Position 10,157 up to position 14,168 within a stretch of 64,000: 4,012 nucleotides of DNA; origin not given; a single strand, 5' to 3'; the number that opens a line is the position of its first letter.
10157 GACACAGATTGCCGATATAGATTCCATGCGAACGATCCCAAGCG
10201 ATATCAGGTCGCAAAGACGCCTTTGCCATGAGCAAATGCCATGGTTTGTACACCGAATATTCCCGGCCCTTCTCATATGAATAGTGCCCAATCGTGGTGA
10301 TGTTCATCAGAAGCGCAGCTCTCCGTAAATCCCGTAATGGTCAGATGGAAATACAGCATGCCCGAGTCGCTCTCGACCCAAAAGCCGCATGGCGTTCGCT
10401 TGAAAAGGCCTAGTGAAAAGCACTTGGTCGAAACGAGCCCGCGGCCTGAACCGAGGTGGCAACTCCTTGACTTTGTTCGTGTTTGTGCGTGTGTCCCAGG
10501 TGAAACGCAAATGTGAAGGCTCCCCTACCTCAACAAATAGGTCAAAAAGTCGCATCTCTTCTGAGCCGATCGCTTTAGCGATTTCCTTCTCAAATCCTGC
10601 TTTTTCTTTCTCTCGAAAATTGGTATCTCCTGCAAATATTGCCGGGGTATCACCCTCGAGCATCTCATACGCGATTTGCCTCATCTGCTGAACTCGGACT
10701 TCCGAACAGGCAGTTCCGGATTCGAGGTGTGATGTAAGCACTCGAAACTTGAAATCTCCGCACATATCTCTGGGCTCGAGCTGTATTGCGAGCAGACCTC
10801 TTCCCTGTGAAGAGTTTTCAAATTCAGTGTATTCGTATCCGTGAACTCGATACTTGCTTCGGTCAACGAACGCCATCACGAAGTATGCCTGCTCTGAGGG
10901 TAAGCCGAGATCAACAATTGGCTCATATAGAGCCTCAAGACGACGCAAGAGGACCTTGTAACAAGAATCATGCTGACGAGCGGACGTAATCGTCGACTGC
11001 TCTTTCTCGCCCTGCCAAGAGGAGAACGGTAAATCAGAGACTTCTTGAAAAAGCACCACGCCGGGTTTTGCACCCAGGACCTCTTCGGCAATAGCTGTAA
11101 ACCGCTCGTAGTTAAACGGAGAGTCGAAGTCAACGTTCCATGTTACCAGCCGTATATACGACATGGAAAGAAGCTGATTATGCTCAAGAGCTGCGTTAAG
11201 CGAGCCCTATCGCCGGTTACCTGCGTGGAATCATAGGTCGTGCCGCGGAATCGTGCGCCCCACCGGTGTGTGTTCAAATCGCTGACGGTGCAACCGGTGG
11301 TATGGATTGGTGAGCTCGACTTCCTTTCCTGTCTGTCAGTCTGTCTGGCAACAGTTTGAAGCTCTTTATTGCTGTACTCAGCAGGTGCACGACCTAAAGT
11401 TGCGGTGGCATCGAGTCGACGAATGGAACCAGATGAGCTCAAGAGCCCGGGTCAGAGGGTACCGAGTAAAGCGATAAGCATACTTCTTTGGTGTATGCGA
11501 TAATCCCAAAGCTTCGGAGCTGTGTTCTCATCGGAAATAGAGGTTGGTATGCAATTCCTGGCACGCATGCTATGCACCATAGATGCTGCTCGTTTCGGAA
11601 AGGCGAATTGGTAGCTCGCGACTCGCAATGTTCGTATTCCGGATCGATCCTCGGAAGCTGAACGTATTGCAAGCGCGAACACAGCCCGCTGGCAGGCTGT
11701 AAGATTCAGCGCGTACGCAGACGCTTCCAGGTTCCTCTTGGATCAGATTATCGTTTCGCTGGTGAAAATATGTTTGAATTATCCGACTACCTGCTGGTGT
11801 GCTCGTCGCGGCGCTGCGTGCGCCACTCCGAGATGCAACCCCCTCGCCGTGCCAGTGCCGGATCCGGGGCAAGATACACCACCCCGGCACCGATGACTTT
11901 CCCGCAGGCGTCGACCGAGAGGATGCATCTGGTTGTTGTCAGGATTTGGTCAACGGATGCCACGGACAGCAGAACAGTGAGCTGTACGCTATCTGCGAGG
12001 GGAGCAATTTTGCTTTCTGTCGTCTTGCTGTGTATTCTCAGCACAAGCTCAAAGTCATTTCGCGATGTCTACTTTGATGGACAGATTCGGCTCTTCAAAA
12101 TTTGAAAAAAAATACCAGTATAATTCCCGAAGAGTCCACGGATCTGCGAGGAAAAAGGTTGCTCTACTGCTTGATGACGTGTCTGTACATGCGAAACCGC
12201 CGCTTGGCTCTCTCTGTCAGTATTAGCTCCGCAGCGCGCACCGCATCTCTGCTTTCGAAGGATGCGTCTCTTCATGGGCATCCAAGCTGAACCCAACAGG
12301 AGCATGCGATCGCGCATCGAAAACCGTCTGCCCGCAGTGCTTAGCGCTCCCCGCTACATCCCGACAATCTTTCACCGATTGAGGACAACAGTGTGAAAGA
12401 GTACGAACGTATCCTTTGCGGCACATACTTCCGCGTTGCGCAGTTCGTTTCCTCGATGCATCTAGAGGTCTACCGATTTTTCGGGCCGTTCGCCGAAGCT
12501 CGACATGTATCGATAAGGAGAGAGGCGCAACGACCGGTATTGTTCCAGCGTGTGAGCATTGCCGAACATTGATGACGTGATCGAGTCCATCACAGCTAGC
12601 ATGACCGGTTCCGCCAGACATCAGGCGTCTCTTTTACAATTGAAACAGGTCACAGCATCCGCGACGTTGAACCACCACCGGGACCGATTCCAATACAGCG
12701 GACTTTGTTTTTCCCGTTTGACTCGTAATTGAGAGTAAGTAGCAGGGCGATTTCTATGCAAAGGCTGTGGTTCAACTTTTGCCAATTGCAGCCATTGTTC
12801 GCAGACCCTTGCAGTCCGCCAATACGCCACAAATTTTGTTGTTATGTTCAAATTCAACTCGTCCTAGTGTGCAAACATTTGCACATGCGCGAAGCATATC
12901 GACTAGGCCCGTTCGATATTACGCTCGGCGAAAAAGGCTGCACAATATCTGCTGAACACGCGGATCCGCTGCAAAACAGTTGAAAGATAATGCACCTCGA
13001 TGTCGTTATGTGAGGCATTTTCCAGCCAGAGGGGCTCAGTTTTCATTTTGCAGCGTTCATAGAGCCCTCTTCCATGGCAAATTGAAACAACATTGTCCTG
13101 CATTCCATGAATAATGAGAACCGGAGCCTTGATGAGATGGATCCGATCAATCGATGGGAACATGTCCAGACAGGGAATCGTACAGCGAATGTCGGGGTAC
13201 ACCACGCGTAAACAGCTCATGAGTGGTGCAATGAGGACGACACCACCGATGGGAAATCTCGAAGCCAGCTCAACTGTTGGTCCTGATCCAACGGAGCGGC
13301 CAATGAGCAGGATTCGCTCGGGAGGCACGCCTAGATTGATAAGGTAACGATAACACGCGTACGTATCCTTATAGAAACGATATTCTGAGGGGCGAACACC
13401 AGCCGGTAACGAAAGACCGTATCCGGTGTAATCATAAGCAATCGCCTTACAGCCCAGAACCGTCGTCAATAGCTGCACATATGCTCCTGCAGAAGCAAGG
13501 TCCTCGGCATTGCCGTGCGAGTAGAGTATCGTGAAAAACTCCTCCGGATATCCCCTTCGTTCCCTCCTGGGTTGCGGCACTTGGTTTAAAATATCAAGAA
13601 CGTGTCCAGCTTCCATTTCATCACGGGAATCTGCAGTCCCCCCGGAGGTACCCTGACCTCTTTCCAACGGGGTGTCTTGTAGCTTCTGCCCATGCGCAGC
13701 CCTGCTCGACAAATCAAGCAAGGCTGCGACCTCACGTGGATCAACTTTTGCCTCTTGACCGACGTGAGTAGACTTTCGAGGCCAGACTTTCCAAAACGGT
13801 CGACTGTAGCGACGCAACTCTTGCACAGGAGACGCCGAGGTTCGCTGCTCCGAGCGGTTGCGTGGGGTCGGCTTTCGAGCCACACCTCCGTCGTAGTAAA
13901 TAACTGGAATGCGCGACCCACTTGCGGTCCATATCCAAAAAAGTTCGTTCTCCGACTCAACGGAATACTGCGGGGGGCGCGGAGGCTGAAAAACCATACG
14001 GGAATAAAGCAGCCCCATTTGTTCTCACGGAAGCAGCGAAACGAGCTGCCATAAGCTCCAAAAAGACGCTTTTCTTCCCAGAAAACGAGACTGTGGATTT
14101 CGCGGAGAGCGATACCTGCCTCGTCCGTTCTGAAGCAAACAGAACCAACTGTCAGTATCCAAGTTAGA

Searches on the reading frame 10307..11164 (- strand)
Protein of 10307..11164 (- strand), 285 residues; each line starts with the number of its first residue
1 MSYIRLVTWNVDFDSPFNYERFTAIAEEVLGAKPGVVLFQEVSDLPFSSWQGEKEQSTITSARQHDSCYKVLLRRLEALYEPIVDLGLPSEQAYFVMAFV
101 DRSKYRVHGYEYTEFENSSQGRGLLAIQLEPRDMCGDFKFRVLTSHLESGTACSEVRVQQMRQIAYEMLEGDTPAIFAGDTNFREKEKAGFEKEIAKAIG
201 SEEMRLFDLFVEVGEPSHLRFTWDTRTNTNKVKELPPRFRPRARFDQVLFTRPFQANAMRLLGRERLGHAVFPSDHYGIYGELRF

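Call 65: search_protein_families(library=pfam, proteins=[window:10307-11164:-], max_evalue=0.01)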
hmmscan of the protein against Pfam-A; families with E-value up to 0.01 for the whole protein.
window:10307-11164:- (285 aa): 2 families
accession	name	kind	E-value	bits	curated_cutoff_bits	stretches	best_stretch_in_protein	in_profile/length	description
PF03372.29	Exo_endo_phos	-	2.3e-07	31.2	24.5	1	7-276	1-225/225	Endonuclease/Exonuclease/phosphatase family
PF22669.2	Exo_endo_phos2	-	0.00039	20.5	27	1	77-200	68-193/288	Endonuclease/Exonuclease/phosphatase family 2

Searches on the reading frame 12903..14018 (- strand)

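Call 34: search_protein_families(library=pfam, proteins=[window:12903-14018:-], max_evalue=0.00001)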
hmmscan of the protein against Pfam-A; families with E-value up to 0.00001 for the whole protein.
window:12903-14018:- (371 aa): 2 families
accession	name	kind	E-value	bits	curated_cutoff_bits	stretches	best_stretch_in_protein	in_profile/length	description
PF12146.15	Hydrolase_4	-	8.8e-10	38.7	27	0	164-268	7-112/239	Serine aminopeptidase, S33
PF00561.26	Abhydrolase_1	-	8.1e-06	26.1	25.8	0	167-267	6-104/245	alpha/beta hydrolase fold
